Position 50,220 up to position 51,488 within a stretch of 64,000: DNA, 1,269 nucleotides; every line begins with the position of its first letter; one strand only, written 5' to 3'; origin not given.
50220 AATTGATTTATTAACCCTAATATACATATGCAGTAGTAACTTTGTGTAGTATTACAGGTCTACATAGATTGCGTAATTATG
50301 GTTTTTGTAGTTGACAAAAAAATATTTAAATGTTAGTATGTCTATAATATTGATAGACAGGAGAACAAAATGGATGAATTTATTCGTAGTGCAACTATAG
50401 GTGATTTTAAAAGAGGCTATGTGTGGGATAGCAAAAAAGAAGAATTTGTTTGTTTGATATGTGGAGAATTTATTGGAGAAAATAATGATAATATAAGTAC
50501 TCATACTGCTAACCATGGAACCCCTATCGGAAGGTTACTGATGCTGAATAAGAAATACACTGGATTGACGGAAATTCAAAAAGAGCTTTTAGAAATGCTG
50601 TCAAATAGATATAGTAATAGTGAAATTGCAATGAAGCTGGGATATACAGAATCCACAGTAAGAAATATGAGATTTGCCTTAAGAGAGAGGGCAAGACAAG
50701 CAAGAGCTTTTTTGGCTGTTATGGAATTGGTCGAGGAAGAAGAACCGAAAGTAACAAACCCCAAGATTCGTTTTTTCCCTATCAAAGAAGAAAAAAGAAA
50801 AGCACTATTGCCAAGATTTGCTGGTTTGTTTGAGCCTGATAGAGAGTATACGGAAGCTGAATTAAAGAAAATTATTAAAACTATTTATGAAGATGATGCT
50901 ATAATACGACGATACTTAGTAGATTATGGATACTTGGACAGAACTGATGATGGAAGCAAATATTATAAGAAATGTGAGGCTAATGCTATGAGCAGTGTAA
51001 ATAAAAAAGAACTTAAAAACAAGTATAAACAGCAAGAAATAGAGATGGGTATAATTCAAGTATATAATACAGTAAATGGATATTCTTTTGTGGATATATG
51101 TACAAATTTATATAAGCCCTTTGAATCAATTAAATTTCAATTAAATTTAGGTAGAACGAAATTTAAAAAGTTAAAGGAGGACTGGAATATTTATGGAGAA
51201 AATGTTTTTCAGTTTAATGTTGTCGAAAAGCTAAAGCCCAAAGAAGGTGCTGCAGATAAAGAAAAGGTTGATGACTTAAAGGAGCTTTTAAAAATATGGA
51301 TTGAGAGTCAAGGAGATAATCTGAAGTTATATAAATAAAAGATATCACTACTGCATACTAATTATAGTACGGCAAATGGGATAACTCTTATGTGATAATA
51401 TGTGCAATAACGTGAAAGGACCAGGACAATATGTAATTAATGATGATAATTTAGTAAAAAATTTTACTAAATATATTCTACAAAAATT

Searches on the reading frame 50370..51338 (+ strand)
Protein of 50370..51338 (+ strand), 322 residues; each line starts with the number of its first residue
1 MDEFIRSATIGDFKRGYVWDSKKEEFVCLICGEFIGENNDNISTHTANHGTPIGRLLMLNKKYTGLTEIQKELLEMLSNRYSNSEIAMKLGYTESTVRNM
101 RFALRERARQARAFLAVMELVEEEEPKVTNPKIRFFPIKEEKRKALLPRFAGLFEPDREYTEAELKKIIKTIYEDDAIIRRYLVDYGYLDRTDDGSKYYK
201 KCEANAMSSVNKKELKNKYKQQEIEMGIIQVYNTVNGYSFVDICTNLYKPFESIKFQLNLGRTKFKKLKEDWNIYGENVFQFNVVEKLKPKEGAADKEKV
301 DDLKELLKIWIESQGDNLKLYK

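Call 3: search_protein_families(library=pfam, proteins=[window:50370-51338:+], max_evalue=1)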
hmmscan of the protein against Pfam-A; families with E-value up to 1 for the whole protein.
window:50370-51338:+ (322 aa): 9 families
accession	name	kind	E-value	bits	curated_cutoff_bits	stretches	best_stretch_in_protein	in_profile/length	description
PF09860.14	DUF2087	-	1.1e-20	74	22.4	1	134-198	3-67/69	Uncharacterized protein conserved in bacteria (DUF2087)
PF00196.25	GerE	-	0.00077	19.5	23.5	1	66-99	3-36/57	Bacterial regulatory proteins, luxR family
PF08281.18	Sigma70_r4_2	-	0.0075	16.3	25.7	1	66-102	11-48/54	Sigma-70, region 4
PF06102.17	RRP36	-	0.021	15.3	27.1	1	59-150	47-139/165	rRNA biogenesis protein RRP36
PF03444.21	HrcA_DNA-bdg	-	0.044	13.9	21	1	66-105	2-48/79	Winged helix-turn-helix transcription repressor, HrcA DNA-binding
PF13384.12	HTH_23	-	0.11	12.8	24.6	1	73-100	10-37/50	Homeodomain-like domain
PF13518.12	HTH_28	-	0.15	12.6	25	0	74-99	7-31/52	Helix-turn-helix domain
PF08271.17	Zn_Ribbon_TF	-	0.17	11.9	29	1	17-38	11-32/43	TFIIB zinc-binding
PF09339.16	HTH_IclR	-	0.23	11.7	22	1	79-104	17-42/52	IclR helix-turn-helix domain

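Call 4: search_protein_families(library=ncbifam, proteins=[window:50370-51338:+], max_evalue=1)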
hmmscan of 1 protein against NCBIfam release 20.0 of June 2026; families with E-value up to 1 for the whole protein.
window:50370-51338:+ (322 aa): 7 families
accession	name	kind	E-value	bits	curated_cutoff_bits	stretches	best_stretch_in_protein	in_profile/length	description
NF007505.1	PRK10100.1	equivalog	0.004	16.9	250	1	59-100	138-179/204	biofilm master transcriptional regulator CsgD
NF038264.1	kinase_SiaB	equivalog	0.0049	16.7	225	1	180-253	88-158/176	biofilm regulation protein kinase SiaB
NF007935.0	PRK10651.1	equivalog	0.012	14.8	250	1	61-98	151-188/216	two-component system response regulator NarL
NF047785.1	respo_reg_MadR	equivalog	0.017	14.5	300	1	60-98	143-181/209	MadR family response regulator transcription factor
TIGR03879.1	near_KaiC_dom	domain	0.024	15.1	65.1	1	80-101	35-56/91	probable regulatory domain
TIGR02947.1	SigH_actino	hypoth_equivalog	0.045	13.4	251.55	1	194-271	104-181/193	RNA polymerase sigma-70 factor, TIGR02947 family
TIGR00721.1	tfx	subfamily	0.054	13.4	60.25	1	63-121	4-62/137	Tfx family DNA-binding protein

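Call 6: search_solved_structures(query=window:50370-51338:+, max_evalue=10, show_alignments=3)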
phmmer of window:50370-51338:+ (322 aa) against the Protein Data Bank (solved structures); distinct sequences matched with E-value up to 10: 15.
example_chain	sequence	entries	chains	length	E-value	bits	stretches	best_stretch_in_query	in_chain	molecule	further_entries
1zlk_A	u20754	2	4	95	0.033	16.6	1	54-112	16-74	Dormancy Survival Regulator | TWO COMPONENT TRANSCRIPTIONAL REGULATORY PROTEIN DEVR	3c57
1zlj_A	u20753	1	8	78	0.072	15.5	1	63-112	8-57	Dormancy Survival Regulator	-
5tv5_A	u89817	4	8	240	0.15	14.5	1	219-287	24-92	6-carboxyhexanoate--CoA ligase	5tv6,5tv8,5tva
9b0x_H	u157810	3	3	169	0.18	14.3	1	143-207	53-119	ATP synthase subunit delta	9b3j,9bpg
6jqs_A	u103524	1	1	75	0.38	13.1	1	66-121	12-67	DNA-binding response regulator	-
9eh1_D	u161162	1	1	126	0.5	12.8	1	58-157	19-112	RNA polymerase Rpb4/RPC9 core domain-containing protein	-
3kln_A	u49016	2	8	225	0.6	12.5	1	54-100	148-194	Transcriptional regulator, LuxR family | Transcriptional regulator VpsT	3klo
3c3w_A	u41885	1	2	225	0.61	12.5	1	63-110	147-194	TWO COMPONENT TRANSCRIPTIONAL REGULATORY PROTEIN DEVR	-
28jc_D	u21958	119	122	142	0.72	12.3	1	58-157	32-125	DNA-directed RNA polymerase II subunit RPB4 | DNA-DIRECTED RNA POLYMERASE II SUBUNIT RPB3 | RNA polymerase II subunit D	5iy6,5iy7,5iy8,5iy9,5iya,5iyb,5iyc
5flm_D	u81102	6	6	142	0.72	12.3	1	58-157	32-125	DNA-DIRECTED RNA POLYMERASE II SUBUNIT RPB4 | Polymerase (RNA) II (DNA directed) polypeptide D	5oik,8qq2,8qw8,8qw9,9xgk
1fse_A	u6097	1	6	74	0.85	12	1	66-121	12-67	GERE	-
1je8_A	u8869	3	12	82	0.85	12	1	62-117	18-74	Nitrate/Nitrite Response Regulator Protein NARL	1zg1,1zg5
2c35_A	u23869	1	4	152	0.87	12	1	58-157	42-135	DNA-DIRECTED RNA POLYMERASE II 16 KDA POLYPEPTIDE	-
2rnj_A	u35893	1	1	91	0.98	11.8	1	60-99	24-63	Response regulator protein vraR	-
8u3b_G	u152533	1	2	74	1.3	11.5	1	65-117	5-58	Nitrate/nitrite response regulator protein NarL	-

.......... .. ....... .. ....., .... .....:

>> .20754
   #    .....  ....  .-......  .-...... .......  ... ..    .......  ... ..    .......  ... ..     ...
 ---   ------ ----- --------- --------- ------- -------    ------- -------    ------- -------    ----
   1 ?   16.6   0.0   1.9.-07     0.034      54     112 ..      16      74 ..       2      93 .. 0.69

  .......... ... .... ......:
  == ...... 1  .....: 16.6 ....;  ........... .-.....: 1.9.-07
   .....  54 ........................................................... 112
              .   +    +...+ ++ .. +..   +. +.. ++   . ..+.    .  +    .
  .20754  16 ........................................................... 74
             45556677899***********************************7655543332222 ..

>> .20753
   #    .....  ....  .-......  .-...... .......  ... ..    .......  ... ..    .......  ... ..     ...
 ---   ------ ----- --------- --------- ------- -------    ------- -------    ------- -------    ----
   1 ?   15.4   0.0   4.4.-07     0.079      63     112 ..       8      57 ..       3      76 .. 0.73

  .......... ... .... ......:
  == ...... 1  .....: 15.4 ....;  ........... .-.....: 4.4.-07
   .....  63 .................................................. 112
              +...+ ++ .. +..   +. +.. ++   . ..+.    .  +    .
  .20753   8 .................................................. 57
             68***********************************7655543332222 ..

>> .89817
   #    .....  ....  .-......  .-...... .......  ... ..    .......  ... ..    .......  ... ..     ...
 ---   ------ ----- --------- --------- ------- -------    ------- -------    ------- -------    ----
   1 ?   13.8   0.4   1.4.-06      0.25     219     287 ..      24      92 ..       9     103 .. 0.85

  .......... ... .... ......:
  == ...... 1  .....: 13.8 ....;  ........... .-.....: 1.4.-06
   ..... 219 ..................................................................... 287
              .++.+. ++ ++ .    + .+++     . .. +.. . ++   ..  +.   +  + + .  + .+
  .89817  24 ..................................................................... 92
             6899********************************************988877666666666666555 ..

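Call 7: search_protein_families(library=padloc, proteins=[window:50370-51338:+], max_evalue=1)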
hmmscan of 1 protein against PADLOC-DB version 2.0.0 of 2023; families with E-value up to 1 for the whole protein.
window:50370-51338:+ (322 aa): 2 families
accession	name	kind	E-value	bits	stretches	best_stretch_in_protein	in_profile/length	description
PDLC01851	CARF3--CARF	-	0.0036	14.8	1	66-117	210-258/279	-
PDLC01044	Csa3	-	0.0074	14.2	1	63-106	131-175/194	Type I-A associated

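Call 8: search_protein_families(library=phrogs, proteins=[window:50370-51338:+], max_evalue=1)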
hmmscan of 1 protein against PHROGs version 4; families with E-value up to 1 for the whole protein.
window:50370-51338:+ (322 aa): 11 families
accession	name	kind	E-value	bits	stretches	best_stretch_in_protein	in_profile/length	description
phrog_323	-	transcription regulation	0.00035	21.2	1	60-110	143-194/319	transcriptional regulator, D5-like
phrog_664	-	DNA, RNA and nucleotide metabolism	0.0028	18.5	1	63-118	82-138/210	DNA binding protein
phrog_3855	-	DNA, RNA and nucleotide metabolism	0.046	15.1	1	71-100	70-99/115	HTH DNA binding protein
phrog_13787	-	unknown function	0.055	14.6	1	60-109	116-165/172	-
phrog_7168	-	DNA, RNA and nucleotide metabolism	0.064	13.7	1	231-298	7-75/284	homing endonuclease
phrog_836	-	transcription regulation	0.1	13.7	1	69-113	85-131/133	late transcriptional activator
phrog_11108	-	unknown function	0.1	13.4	0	67-102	50-85/180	-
phrog_16541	-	unknown function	0.12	14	1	163-245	13-96/145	-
phrog_34738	-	unknown function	0.12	13.5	1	25-68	17-61/84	-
phrog_7061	-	DNA, RNA and nucleotide metabolism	0.2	13.2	1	76-99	40-63/70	HTH DNA binding protein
phrog_1033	-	DNA, RNA and nucleotide metabolism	0.24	12.2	0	78-101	150-173/334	ParB-like partition protein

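Call 9: find_homologous_proteins(query=window:50370-51338:+, max_evalue=0.001)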
Query window:50370-51338:+ (322 aa): 147 proteins with E <= 0.001 among 2821 candidates; the best 120 are listed.
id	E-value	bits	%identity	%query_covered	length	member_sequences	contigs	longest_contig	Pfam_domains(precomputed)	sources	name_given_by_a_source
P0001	5.7e-201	684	95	100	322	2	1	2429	PF09860.15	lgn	-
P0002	1.3e-172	591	81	100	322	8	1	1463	PF09860.15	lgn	-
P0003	1.3e-168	578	80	100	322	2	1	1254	PF09860.15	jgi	jgi:DNA-binding CsgD family transcriptional regulator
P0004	1.9e-168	577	79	100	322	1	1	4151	PF09860.15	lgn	-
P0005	3.2e-168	577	79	100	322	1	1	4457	PF09860.15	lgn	-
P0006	2.0e-167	574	80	100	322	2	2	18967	PF09860.15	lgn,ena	-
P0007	1.5e-166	571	79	100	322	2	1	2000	PF09860.15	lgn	-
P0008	1.6e-166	571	79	100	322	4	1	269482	PF09860.15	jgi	jgi:DNA-binding CsgD family transcriptional regulator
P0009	2.4e-166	571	78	100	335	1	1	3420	PF09860.15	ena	-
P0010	4.3e-166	570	78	100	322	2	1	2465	PF09860.15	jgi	jgi:DNA-binding CsgD family transcriptional regulator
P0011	5.0e-166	570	78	100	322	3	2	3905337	PF09860.15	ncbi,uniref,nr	ncbi:DUF2087 domain-containing protein [Clostridium sp. CF011]|uniref:DUF2087 domain-containing prot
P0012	5.0e-166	570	77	100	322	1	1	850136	PF09860.15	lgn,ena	-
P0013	3.5e-165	567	78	100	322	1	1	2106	PF09860.15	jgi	jgi:DNA-binding CsgD family transcriptional regulator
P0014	4.1e-165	567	78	100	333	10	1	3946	PF09860.15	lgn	-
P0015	1.0e-164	565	78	100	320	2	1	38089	PF09860.15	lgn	-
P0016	2.8e-164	564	76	100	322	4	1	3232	PF09860.15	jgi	-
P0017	2.0e-163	561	77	100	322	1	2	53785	PF09860.15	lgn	-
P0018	2.1e-163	561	78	100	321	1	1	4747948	PF09860.15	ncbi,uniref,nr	ncbi:DUF2087 domain-containing protein [Clostridium swellfunianum]|uniref:DUF2087 domain-containing 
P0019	2.1e-162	558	77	100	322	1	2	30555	PF09860.15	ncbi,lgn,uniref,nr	ncbi:DUF2087 domain-containing protein [Clostridium beijerinckii]|uniref:DUF2087 domain-containing p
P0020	2.3e-162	557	76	100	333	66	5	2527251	PF09860.15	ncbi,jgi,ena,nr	ncbi:DUF2087 domain-containing protein [Clostridium beijerinckii]|jgi:hypothetical protein|nr:DUF208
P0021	5.2e-162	556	77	100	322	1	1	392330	PF09860.15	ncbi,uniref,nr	ncbi:DUF2087 domain-containing protein [Clostridium sp. CX1]|uniref:DUF2087 domain-containing protei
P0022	1.5e-161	555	76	100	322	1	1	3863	PF09860.15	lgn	-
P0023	1.7e-161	555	76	100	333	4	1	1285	PF09860.15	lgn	-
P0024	1.1e-160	552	75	100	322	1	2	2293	PF09860.15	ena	-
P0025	2.8e-159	547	75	100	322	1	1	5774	PF09860.15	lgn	-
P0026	1.6e-158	545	75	100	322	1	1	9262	PF09860.15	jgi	jgi:DNA-binding CsgD family transcriptional regulator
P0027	1.6e-158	545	75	100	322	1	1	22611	PF09860.15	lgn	-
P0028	4.9e-158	543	76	100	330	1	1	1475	PF09860.15,PF08281.19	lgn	-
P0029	1.0e-157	542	75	100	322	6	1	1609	PF09860.15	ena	-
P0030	1.1e-155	536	74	100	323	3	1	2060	PF09860.15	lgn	-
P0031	2.4e-154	531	73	100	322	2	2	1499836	PF09860.15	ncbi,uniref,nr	ncbi:DUF2087 domain-containing protein [Clostridium folliculivorans]|uniref:DUF2087 domain-containin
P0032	1.5e-153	529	73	100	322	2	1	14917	PF09860.15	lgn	-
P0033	2.7e-152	524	72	100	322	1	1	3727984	PF09860.15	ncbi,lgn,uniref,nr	ncbi:DUF2087 domain-containing protein [Clostridium bovifaecis]|uniref:DUF2087 domain-containing pro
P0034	2.9e-151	521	72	100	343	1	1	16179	PF09860.15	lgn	-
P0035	8.8e-151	519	71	100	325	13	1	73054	PF09860.15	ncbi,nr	ncbi:MAG: DUF2087 domain-containing protein [Clostridium lundense]|nr:DUF2087 domain-containing prot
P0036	9.1e-151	519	72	100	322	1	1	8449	PF09860.15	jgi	-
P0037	1.0e-150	519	71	100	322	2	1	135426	PF09860.15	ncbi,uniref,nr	ncbi:DUF2087 domain-containing protein [Clostridium sp. YIM B02505]|uniref:DUF2087 domain-containing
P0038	1.6e-150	519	73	100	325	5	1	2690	PF09860.15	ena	-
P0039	2.2e-150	518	73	100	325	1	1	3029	PF09860.15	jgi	jgi:DNA-binding CsgD family transcriptional regulator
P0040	7.8e-150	516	72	100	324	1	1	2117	PF09860.15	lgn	-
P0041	1.4e-149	516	71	100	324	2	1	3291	PF09860.15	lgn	-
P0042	1.7e-149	515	71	100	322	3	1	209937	PF09860.15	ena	-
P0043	1.4e-148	512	70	100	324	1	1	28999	PF09860.15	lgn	-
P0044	3.7e-148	511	70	100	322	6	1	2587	PF09860.15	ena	-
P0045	7.3e-148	510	71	100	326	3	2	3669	PF09860.15,PF00196.26,PF08281.19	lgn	-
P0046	1.8e-147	509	70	100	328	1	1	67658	PF09860.15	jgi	jgi:hypothetical protein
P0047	2.6e-147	508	69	100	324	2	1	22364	PF09860.15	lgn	-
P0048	2.7e-147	508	70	100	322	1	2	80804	PF09860.15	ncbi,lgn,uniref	ncbi:DUF2087 domain-containing protein [Clostridium sp.]|uniref:DUF2087 domain-containing protein n=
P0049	1.3e-146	506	69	100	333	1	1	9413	PF09860.15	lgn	-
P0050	1.5e-146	506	69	100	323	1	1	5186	PF09860.15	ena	-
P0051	5.1e-146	504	71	100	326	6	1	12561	PF09860.15,PF00196.26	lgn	-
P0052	5.3e-146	504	70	100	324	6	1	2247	PF09860.15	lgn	-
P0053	9.4e-146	503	69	100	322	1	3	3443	PF09860.15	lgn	-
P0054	1.5e-144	499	69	100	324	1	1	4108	PF09860.15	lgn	-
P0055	2.2e-144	498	70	100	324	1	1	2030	PF09860.15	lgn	-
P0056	4.8e-144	497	69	100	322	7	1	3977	PF09860.15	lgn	-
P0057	7.3e-144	497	68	100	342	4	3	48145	PF09860.15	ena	-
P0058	1.8e-143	495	72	100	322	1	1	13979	PF09860.15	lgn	-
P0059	3.1e-143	495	69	100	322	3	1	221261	PF09860.15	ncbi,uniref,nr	ncbi:DUF2087 domain-containing protein [Clostridium sp. A1-XYC3]|uniref:DUF2087 domain-containing pr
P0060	1.5e-142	492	68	100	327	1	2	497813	PF09860.15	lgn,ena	-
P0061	2.2e-142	492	69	100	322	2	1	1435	PF09860.15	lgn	-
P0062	2.4e-142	492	69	100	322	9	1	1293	PF09860.15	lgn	-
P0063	2.8e-142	492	69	100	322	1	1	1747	PF09860.15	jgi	jgi:hypothetical protein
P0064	5.5e-142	491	68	100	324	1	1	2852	PF09860.15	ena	-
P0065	1.0e-141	490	68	100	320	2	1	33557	PF09860.15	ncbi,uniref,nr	ncbi:DUF2087 domain-containing protein [Clostridium sp. PL3]|uniref:DUF2087 domain-containing protei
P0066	1.7e-141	489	71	100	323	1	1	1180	PF09860.15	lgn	-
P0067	2.2e-141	489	68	100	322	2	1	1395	PF09860.15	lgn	-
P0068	2.4e-141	489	69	100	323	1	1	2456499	PF09860.15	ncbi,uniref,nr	ncbi:DUF2087 domain-containing protein [Clostridium sp. 'White wine YQ']|uniref:DUF2087 domain-conta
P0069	3.6e-141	488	69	100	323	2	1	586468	PF09860.15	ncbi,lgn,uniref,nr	ncbi:DUF2087 domain-containing protein [Clostridium paridis]|uniref:DUF2087 domain-containing protei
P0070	8.1e-140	483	69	100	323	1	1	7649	PF09860.15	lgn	-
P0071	9.0e-140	483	66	100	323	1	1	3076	PF09860.15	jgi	jgi:Uncharacterized protein conserved in bacteria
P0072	1.1e-139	483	67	100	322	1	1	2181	PF09860.15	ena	-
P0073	2.2e-138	479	68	100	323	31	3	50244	PF09860.15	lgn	-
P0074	2.2e-138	479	66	100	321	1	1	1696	PF09860.15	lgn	-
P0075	2.8e-138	478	68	100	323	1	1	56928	PF09860.15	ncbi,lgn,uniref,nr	ncbi:DUF2087 domain-containing protein [Clostridium sp.]|uniref:DUF2087 domain-containing protein n=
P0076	4.1e-137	475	68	100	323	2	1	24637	PF09860.15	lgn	-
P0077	5.3e-137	474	68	100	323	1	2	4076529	PF09860.15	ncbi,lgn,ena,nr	ncbi:MAG: DUF2087 domain-containing protein [Clostridium sp.]|nr:DUF2087 domain-containing protein [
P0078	1.2e-136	473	66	100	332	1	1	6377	PF09860.15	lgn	-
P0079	9.9e-136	470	68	100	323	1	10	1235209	PF09860.15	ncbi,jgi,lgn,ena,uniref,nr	ncbi:DUF2087 domain-containing protein [Clostridium sp.]|uniref:DUF2087 domain-containing protein n=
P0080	2.2e-135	469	68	100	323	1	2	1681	PF09860.15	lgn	-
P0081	6.7e-135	467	67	100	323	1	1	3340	PF09860.15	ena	-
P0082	6.7e-135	467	68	100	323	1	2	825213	PF09860.15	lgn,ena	-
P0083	3.8e-132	458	64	100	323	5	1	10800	PF09860.15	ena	-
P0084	1.7e-129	450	64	100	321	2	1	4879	PF09860.15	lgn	-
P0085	1.1e-127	444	61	100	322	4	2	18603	PF09860.15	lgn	-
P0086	1.2e-127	444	67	93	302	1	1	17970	PF09860.15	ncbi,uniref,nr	ncbi:DUF2087 domain-containing protein [Clostridium arbusti]|uniref:DUF2087 domain-containing protei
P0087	1.9e-126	440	62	100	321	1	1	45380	PF09860.15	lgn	-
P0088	2.2e-122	426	62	100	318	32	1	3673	PF09860.15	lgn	-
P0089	3.0e-118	413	60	100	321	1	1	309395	PF09860.15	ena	-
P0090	3.6e-118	412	59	100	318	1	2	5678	PF09860.15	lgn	-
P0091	5.6e-117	408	59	100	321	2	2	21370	PF09860.15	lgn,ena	-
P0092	2.3e-116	406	73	77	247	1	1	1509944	PF09860.15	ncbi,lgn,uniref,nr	ncbi:DUF2087 domain-containing protein [Clostridium rhizosphaerae]|uniref:DUF2087 domain-containing 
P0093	2.2e-114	400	68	85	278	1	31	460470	PF09860.15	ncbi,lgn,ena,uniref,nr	ncbi:DUF2087 domain-containing protein [Clostridium sp.]|uniref:DUF2087 domain-containing protein n=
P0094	1.1e-113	398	68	85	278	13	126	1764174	PF09860.15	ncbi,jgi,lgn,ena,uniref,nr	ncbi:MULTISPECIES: DUF2087 domain-containing protein [Clostridium]|jgi:DNA-binding CsgD family trans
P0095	1.4e-113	397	68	85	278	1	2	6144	PF09860.15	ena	-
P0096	1.6e-113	397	68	85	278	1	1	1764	PF09860.15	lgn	-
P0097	1.7e-113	397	68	85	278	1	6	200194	PF09860.15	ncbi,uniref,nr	ncbi:DUF2087 domain-containing protein [Clostridium tertium]|uniref:DUF2087 domain-containing protei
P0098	3.4e-113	396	68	85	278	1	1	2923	PF09860.15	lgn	-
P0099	5.2e-109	382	69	82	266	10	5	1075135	PF09860.15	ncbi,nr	ncbi:DUF2087 domain-containing protein [Clostridium tertium]|nr:DUF2087 domain-containing protein [C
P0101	5.6e-107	376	77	69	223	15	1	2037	PF09860.15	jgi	jgi:hypothetical protein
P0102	5.4e-94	333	75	62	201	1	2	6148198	PF09860.15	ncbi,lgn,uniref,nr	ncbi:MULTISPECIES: DUF2087 domain-containing protein [Clostridium]|uniref:DUF2087 domain-containing 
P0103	1.4e-89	318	72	62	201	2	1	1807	PF09860.15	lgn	-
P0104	5.0e-89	317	74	61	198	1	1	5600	PF09860.15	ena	-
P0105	4.6e-85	304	65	68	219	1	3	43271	PF09860.15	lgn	-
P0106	1.8e-79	285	68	63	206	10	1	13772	PF09860.15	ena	-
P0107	4.7e-76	274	60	64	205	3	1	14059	PF09860.15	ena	-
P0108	8.9e-72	260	67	56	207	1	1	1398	PF09860.15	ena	-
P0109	8.9e-72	260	67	56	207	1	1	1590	PF09860.15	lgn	-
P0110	5.2e-70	254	59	63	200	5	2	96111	PF09860.15,PF00196.26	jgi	jgi:DNA-binding CsgD family transcriptional regulator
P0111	1.2e-69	253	66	56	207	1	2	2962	PF09860.15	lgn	-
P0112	2.7e-51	193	36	97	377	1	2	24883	PF09860.15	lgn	-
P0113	1.5e-48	184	36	96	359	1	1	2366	PF09860.15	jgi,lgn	jgi:hypothetical protein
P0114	9.2e-47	178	34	95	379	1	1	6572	PF09860.15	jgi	jgi:hypothetical protein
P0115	5.5e-46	175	36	89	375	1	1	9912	PF09860.15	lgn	-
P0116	6.6e-46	175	36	94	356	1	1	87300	PF09860.15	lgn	-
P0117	1.3e-44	171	35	89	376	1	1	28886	PF09860.15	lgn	-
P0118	9.7e-40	155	34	97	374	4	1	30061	PF09860.15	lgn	-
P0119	5.4e-39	152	30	90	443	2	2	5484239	PF09860.15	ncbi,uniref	ncbi:DUF2087 domain-containing protein [Paenibacillus sp. PL2-23]|uniref:DUF2087 domain-containing p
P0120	3.5e-37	146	33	92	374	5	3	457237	PF09860.15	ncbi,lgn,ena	-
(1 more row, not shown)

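Call 12: search_solved_structures(query=A1, max_evalue=10, show_alignments=0)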
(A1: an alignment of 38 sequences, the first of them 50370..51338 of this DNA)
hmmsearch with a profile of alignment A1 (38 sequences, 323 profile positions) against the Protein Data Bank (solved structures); distinct sequences matched with E-value up to 10: 36.
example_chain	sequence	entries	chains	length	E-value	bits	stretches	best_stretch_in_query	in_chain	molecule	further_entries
1mk0_A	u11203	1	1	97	5.2e-08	35.5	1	225-321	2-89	Intron-associated endonuclease 1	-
1ln0_A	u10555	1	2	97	7.9e-08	34.9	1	225-321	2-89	intron-associated endonuclease 1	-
4ldz_A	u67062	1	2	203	0.00096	21.5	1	61-103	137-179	Transcriptional regulatory protein DesR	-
1zlk_A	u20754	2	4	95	0.0032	19.8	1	59-114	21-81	Dormancy Survival Regulator | TWO COMPONENT TRANSCRIPTIONAL REGULATORY PROTEIN DEVR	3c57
1zlj_A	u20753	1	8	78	0.0039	19.5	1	63-114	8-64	Dormancy Survival Regulator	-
1je8_A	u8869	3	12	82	0.0041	19.4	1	45-113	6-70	Nitrate/Nitrite Response Regulator Protein NARL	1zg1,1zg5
7td5_C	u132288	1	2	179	0.0048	19.2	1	3-91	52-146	Polycomb protein SUZ12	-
4w2r_S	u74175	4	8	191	0.005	19.1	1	3-91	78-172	Polycomb protein SUZ12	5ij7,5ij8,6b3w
1fse_A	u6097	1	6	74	0.012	17.9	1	66-101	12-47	GERE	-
3clo_A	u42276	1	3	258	0.012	17.9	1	50-107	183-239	Transcriptional regulator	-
6jqs_A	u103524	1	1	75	0.018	17.3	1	66-100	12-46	DNA-binding response regulator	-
8u3b_G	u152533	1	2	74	0.019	17.3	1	63-113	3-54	Nitrate/nitrite response regulator protein NarL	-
3c3w_A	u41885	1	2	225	0.05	15.9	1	63-114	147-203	TWO COMPONENT TRANSCRIPTIONAL REGULATORY PROTEIN DEVR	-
9dch_B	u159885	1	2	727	0.05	15.9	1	3-91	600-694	Polycomb protein SUZ12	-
6c23_A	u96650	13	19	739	0.051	15.8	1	3-91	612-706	Polycomb protein SUZ12 | SUZ12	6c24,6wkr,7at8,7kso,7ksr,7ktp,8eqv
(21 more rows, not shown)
